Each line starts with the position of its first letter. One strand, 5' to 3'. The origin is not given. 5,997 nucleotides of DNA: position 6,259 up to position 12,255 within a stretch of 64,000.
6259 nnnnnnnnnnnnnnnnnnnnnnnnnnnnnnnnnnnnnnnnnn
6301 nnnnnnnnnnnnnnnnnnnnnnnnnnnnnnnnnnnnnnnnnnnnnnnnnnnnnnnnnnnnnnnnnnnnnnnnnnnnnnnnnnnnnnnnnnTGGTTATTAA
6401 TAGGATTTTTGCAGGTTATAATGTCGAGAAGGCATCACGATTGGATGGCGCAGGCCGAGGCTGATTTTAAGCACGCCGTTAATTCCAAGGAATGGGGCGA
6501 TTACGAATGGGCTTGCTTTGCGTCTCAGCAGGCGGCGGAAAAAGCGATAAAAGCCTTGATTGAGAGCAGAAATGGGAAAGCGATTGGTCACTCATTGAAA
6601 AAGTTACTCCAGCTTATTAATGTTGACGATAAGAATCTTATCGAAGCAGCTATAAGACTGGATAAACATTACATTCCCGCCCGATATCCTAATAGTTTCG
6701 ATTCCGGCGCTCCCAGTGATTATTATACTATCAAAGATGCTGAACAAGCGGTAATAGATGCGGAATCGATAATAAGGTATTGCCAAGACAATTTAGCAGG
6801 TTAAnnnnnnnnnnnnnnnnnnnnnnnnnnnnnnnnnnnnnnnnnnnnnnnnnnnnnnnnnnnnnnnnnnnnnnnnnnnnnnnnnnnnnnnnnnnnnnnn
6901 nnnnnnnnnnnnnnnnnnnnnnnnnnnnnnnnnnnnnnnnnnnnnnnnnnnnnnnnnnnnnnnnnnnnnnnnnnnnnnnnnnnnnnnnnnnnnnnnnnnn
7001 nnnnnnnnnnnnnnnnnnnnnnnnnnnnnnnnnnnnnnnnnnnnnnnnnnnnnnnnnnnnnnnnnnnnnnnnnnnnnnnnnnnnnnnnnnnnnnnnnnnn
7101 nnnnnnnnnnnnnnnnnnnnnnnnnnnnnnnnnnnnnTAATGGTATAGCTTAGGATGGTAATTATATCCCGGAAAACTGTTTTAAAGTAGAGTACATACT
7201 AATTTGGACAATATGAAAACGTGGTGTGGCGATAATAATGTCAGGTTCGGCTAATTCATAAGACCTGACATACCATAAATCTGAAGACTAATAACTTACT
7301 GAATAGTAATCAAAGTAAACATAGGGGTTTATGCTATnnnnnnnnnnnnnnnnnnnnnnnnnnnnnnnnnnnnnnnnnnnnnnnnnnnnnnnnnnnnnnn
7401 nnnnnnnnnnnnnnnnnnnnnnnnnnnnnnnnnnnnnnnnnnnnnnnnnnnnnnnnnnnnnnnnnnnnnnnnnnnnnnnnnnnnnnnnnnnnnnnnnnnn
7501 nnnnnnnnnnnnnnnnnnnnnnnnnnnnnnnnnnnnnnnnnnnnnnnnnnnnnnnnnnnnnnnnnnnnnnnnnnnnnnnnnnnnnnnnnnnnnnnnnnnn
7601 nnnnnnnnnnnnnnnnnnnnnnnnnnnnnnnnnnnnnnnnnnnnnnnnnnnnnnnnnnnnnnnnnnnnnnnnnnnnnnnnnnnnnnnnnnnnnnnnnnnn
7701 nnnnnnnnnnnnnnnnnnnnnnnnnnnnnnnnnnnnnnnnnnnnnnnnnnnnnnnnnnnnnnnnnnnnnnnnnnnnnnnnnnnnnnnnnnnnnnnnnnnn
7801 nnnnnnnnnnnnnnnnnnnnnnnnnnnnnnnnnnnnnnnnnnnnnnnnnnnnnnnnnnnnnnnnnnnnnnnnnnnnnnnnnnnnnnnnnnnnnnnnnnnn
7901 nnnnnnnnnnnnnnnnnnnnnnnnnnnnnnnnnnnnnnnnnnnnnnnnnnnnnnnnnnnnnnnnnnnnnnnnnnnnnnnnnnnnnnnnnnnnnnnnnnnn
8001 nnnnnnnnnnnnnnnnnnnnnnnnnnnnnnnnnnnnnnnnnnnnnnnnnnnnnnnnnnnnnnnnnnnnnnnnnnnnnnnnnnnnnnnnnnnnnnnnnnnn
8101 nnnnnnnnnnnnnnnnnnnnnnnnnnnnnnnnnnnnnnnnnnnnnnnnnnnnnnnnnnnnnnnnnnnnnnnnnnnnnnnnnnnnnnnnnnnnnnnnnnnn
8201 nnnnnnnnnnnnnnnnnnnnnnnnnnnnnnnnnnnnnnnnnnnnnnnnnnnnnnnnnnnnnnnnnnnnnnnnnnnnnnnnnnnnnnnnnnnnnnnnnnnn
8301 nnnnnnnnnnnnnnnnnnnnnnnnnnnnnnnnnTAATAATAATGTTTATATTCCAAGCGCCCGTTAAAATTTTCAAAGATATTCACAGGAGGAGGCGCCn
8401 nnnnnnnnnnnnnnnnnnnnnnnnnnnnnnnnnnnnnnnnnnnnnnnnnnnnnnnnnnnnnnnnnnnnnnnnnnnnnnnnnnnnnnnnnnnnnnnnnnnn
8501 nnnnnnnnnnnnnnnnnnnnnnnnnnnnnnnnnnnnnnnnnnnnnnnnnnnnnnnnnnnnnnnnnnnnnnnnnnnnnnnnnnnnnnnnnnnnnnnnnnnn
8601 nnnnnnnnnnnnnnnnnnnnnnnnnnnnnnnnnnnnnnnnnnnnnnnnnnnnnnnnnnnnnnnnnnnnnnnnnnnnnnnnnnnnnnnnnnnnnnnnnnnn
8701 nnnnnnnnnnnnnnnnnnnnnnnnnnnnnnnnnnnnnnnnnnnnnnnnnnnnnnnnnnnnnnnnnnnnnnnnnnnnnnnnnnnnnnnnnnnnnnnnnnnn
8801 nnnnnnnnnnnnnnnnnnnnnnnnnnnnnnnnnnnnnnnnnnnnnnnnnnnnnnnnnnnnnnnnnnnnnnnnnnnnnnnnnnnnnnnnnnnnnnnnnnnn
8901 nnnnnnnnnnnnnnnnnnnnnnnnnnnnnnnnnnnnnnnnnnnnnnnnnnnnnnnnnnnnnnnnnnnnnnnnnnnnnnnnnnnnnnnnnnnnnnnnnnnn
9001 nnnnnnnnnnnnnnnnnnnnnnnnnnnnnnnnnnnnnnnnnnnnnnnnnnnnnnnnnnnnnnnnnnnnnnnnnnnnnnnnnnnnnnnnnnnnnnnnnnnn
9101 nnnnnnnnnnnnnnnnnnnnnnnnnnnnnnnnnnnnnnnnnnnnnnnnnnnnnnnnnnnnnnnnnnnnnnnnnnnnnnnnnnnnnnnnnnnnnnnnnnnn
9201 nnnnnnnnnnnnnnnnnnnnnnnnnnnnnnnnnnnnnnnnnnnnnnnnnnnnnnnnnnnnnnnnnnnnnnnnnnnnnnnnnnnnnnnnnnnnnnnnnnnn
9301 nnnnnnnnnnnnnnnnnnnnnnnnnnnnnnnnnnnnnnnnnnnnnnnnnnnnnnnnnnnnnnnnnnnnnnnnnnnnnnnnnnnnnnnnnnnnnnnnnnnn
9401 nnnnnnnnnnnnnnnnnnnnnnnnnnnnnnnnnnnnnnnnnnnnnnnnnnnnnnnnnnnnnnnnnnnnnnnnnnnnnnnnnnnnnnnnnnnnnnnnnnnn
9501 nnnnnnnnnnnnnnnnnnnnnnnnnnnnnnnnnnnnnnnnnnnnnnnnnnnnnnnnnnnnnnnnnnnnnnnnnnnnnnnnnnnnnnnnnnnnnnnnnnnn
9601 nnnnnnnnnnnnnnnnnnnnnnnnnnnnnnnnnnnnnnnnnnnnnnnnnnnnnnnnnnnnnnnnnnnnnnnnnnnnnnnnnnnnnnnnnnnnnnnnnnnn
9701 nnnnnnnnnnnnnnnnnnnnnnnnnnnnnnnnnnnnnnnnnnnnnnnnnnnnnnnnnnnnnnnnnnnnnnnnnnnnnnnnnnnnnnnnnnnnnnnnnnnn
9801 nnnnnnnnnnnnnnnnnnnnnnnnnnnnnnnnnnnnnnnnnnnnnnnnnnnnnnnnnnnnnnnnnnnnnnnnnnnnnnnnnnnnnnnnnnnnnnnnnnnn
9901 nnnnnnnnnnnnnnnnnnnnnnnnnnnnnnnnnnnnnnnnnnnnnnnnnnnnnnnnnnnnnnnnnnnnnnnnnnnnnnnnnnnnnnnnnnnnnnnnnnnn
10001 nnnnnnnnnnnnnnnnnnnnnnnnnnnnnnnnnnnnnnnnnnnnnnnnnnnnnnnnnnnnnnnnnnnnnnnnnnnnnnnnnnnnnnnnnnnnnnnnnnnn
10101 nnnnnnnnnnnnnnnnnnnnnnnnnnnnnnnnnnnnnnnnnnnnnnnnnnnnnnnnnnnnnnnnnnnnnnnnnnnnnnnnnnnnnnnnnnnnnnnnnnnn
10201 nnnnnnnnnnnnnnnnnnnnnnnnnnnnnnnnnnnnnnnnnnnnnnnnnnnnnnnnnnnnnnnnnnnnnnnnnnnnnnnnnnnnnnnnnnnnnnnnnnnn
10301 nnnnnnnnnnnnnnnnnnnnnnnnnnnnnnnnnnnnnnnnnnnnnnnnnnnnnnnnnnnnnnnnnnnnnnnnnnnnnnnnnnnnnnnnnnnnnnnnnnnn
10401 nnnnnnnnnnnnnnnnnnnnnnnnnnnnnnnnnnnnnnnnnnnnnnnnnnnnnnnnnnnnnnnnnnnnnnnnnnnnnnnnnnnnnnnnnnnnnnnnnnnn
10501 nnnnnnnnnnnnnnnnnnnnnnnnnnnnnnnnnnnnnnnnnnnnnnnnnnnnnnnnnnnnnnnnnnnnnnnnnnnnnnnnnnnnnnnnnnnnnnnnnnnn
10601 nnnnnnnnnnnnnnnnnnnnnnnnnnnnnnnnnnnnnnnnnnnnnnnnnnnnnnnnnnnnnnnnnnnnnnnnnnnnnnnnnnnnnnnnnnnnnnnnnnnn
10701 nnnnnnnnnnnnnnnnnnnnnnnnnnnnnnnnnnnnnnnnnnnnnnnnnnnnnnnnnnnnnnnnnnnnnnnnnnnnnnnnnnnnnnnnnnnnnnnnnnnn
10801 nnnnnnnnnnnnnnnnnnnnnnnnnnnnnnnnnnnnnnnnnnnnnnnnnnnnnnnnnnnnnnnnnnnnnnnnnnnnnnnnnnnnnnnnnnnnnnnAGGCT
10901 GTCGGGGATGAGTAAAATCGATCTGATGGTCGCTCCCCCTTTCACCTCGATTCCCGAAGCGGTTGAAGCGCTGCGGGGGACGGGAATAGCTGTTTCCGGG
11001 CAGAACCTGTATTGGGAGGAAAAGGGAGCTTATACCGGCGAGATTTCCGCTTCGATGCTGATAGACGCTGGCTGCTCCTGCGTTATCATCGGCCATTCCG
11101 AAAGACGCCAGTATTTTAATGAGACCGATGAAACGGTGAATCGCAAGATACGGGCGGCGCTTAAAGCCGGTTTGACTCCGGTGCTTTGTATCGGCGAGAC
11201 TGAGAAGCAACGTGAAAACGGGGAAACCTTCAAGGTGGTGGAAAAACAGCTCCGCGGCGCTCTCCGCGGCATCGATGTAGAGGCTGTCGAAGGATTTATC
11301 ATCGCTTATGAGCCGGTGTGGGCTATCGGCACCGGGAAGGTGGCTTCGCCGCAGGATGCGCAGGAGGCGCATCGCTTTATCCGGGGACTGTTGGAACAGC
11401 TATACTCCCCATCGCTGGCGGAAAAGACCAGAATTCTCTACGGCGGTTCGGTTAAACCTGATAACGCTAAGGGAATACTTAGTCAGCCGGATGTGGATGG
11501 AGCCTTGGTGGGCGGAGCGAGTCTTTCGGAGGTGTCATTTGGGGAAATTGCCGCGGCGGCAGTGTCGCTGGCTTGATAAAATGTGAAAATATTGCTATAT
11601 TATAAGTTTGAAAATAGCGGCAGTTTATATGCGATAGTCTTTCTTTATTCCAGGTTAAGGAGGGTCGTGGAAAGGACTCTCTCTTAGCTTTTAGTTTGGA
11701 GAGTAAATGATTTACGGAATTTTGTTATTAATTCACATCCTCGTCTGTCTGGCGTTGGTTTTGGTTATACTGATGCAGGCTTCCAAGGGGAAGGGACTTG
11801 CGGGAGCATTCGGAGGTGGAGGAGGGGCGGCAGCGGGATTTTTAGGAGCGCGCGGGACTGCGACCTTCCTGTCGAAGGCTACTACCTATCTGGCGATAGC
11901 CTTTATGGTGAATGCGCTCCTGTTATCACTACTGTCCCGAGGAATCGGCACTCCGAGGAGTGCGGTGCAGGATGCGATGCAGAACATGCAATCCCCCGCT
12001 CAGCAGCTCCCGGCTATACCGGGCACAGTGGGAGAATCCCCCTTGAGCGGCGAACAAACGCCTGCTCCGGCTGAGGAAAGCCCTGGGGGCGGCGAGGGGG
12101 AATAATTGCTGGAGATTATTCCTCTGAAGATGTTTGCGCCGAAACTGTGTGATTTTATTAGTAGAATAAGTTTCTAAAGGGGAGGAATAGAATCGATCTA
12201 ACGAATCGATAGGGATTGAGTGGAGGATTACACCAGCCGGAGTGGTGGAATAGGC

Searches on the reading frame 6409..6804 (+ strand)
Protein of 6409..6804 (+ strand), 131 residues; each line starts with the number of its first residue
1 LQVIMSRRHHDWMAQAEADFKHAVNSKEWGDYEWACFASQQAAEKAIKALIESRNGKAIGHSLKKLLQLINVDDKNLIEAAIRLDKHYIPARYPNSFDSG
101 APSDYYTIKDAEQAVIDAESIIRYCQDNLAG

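Call 6: search_protein_families(library=pfam, proteins=[window:6409-6804:+], max_evalue=0.001)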
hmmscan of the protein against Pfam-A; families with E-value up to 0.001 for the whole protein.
window:6409-6804:+ (131 aa): 1 family
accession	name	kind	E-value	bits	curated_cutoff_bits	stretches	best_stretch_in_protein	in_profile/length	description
PF05168.19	HEPN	-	1.4e-28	99.9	22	1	10-126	2-115/117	HEPN domain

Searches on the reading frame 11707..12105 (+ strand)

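Call 6: search_protein_families(library=pfam, proteins=[window:11707-12105:+], max_evalue=0.001)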
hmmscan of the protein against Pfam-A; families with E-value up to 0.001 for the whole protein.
window:11707-12105:+ (132 aa): 1 family
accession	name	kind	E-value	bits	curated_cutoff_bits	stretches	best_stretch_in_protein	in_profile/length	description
PF03840.19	SecG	-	8.1e-22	77.6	29.2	1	5-75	1-69/70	Preprotein translocase SecG subunit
